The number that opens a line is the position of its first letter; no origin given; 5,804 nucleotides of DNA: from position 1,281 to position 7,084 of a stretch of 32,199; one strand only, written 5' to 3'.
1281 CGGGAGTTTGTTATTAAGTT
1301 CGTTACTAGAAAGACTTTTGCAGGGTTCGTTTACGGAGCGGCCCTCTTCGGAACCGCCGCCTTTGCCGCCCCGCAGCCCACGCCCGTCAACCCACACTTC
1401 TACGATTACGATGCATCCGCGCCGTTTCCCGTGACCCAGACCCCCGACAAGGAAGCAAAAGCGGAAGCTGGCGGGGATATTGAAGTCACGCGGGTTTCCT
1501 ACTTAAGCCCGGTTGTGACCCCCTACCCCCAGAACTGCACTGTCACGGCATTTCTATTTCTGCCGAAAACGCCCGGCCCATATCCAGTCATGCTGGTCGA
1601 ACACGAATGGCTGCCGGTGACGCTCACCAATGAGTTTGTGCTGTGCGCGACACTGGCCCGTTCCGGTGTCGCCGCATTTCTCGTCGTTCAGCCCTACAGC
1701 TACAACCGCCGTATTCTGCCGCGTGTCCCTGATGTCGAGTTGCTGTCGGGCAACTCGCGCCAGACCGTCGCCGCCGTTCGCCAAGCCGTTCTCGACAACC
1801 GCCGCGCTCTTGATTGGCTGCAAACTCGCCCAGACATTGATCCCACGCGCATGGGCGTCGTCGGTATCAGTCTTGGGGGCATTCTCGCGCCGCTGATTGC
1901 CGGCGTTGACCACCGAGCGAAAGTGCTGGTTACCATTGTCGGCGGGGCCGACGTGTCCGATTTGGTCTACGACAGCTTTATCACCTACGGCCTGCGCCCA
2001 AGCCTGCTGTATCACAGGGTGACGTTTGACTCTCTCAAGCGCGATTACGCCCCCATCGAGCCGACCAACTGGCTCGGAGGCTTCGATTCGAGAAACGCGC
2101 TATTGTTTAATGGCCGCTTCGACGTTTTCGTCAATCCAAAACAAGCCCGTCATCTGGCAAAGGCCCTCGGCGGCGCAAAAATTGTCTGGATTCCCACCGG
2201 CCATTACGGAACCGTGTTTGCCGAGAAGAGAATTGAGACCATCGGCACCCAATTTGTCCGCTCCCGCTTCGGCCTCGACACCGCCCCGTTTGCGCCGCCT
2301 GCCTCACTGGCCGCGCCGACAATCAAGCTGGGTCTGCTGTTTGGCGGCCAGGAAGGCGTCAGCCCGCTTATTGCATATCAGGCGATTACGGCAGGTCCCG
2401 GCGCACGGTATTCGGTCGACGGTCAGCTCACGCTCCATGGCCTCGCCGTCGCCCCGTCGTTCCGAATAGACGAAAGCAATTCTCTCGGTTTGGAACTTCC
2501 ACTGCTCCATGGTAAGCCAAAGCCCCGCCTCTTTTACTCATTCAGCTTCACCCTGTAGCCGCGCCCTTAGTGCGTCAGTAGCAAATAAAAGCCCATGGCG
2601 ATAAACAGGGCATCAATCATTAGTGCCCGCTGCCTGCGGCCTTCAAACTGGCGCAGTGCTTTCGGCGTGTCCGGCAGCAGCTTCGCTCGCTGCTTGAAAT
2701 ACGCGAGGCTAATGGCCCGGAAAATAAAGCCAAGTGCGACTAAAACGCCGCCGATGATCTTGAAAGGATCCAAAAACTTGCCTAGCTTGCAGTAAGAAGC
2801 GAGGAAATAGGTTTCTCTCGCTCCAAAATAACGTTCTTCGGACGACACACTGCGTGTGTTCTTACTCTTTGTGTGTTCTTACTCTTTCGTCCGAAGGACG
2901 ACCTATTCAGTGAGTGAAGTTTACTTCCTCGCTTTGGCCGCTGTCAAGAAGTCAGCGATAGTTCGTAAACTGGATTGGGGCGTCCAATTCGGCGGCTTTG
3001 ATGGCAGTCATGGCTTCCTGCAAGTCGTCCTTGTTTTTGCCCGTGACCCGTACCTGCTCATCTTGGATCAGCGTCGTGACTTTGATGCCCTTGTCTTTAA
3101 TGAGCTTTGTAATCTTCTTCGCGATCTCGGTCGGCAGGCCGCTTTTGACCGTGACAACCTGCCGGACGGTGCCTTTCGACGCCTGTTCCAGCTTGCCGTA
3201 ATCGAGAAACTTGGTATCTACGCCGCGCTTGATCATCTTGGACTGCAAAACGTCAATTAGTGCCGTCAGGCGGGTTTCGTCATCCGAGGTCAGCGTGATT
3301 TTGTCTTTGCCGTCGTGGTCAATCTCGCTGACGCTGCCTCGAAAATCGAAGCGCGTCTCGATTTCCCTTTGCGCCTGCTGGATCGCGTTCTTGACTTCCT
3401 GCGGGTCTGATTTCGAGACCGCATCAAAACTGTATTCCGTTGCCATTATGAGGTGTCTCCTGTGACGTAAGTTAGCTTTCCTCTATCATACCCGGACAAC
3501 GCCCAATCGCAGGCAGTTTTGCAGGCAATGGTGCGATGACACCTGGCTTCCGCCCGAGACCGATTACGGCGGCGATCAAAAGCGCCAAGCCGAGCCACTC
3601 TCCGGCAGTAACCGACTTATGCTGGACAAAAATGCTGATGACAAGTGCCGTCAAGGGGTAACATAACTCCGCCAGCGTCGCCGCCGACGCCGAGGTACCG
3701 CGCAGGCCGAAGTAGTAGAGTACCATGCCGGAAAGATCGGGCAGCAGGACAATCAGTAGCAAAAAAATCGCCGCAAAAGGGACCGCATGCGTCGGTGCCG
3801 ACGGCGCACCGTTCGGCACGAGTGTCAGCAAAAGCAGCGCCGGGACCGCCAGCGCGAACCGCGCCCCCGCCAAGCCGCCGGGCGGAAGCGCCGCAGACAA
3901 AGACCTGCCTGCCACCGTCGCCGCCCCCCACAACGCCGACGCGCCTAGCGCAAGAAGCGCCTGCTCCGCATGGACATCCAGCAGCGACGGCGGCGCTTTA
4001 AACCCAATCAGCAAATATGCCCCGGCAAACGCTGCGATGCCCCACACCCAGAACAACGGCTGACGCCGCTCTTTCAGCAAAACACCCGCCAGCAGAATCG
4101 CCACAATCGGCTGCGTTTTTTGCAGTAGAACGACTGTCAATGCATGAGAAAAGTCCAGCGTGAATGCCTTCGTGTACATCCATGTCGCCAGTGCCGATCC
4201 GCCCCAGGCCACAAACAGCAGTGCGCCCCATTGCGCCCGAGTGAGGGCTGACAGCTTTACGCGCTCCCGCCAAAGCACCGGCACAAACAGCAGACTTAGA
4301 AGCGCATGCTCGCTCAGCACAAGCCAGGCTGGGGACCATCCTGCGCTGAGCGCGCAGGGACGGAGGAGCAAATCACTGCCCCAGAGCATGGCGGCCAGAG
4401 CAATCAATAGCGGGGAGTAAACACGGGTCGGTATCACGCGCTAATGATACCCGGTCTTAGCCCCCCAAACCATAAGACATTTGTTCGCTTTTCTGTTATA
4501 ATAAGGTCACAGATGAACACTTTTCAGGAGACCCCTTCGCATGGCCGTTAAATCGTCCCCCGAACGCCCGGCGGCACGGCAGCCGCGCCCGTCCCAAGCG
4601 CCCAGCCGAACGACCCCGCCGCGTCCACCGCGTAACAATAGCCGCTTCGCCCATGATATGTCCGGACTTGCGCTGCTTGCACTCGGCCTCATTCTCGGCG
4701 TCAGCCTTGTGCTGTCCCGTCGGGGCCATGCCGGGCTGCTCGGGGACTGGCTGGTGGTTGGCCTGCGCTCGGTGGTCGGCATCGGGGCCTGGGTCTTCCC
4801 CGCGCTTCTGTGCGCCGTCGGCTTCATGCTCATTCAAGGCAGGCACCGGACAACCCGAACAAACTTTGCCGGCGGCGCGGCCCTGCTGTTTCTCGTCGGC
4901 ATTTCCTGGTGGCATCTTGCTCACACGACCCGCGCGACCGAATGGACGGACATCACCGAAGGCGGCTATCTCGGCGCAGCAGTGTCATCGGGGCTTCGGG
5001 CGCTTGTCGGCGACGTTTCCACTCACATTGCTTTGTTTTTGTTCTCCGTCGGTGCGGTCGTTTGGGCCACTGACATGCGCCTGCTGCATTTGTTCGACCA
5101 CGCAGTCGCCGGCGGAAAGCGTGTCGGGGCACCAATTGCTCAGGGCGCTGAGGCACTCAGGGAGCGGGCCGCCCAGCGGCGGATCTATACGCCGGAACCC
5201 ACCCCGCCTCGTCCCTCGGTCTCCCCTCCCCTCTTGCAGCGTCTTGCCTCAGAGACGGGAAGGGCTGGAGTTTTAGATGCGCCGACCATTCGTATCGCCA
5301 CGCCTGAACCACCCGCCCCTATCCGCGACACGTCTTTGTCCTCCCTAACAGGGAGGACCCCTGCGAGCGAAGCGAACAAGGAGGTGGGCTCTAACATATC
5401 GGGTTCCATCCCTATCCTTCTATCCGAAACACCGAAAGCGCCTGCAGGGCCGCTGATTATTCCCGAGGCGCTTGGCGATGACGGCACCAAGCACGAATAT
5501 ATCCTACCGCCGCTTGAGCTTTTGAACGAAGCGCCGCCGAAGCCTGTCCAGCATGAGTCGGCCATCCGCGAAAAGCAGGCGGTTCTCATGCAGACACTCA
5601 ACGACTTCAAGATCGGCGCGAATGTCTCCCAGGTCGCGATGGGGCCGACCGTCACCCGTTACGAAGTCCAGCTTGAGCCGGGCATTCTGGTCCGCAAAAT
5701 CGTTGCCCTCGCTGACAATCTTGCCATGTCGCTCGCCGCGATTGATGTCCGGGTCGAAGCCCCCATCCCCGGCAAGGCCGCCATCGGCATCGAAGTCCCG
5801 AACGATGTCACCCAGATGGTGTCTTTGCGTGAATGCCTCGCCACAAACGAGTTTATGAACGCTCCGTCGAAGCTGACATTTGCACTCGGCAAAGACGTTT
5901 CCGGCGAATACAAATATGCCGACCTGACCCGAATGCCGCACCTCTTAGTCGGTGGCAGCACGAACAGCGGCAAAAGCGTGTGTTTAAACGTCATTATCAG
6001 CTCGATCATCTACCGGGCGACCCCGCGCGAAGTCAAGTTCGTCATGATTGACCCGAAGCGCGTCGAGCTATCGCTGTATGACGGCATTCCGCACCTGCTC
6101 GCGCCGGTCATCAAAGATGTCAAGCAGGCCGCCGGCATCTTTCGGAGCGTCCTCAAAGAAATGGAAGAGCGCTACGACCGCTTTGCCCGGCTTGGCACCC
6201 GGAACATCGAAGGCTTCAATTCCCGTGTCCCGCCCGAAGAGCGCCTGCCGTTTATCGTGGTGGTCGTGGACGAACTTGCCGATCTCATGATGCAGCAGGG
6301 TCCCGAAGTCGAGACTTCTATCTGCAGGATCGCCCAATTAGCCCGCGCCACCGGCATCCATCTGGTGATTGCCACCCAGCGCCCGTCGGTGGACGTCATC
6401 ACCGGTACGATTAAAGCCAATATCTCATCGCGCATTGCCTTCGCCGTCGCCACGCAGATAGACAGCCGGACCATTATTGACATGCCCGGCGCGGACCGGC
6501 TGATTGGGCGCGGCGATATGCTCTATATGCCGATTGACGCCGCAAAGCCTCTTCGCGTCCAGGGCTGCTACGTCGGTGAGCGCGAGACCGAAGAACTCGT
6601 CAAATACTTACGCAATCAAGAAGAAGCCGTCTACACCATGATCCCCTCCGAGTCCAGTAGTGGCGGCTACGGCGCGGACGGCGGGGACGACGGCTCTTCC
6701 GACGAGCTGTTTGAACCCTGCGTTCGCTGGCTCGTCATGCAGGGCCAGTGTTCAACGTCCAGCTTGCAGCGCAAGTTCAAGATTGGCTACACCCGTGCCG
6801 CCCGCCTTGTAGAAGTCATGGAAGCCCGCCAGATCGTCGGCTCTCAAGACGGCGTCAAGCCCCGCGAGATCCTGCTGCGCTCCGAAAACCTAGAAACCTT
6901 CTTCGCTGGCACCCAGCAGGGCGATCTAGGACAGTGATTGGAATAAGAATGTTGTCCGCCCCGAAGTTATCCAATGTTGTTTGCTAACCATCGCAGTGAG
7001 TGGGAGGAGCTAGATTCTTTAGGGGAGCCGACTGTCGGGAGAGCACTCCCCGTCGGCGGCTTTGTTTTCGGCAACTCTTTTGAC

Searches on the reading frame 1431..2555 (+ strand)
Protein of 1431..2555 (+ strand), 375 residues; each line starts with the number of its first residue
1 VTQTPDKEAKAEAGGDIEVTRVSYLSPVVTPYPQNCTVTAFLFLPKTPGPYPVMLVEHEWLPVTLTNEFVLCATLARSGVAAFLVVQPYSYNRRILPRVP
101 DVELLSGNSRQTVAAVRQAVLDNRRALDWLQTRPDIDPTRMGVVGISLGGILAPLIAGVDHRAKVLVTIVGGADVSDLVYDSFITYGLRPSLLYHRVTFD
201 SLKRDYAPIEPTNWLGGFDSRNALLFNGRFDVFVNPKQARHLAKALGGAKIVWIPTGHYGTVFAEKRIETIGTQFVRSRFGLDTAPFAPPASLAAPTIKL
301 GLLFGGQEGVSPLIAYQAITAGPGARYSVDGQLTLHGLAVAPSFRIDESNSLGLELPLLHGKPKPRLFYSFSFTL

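Call 64: search_protein_families(library=pfam, proteins=[window:1431-2555:+], max_evalue=0.001)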
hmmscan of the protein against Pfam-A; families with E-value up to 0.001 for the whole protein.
window:1431-2555:+ (375 aa): 4 families
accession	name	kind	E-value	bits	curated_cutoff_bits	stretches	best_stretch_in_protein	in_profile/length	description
PF01738.24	DLH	-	7.6e-09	35.9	21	1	39-164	2-122/217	Dienelactone hydrolase family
PF00326.27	Peptidase_S9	-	3.3e-05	23.9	22.6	1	124-246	49-170/213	Prolyl oligopeptidase family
PF09752.15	ABHD18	-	0.00019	21.1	21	0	118-175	157-211/351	Alpha/beta hydrolase domain containing 18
PF08840.17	BAAT_C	-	0.00024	21.6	20.9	1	126-176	9-59/210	BAAT / Acyl-CoA thioester hydrolase C terminal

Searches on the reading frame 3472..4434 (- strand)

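Call 64: search_protein_families(library=pfam, proteins=[window:3472-4434:-], max_evalue=0.001)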
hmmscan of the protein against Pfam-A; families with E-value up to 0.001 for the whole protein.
window:3472-4434:- (320 aa): 1 family
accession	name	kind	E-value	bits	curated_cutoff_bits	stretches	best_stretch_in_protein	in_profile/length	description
PF00892.27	EamA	-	8.1e-27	94.6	28.2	2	159-293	4-133/135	EamA-like transporter family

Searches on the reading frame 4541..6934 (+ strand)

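Call 64: search_protein_families(library=pfam, proteins=[window:4541-6934:+], max_evalue=0.001)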
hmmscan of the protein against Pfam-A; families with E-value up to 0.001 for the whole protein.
window:4541-6934:+ (798 aa): 5 families
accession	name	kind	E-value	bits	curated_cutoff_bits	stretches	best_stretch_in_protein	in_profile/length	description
PF01580.24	FtsK_SpoIIIE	-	6.9e-61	205.9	24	1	429-617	2-221/221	FtsK/SpoIIIE family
PF17854.6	FtsK_alpha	-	2.4e-30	105.1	22.9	1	322-421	1-101/101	FtsK alpha domain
PF09397.16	FtsK_gamma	-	2.8e-24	85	30.6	1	719-779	2-62/63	Ftsk gamma domain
PF13491.11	FtsK_4TM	-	2.6e-09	37.4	23.1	1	64-186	47-168/171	4TM region of DNA translocase FtsK/SpoIIIE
PF12846.13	AAA_10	-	0.00031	20.3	27.5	0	463-507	19-59/362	AAA-like domain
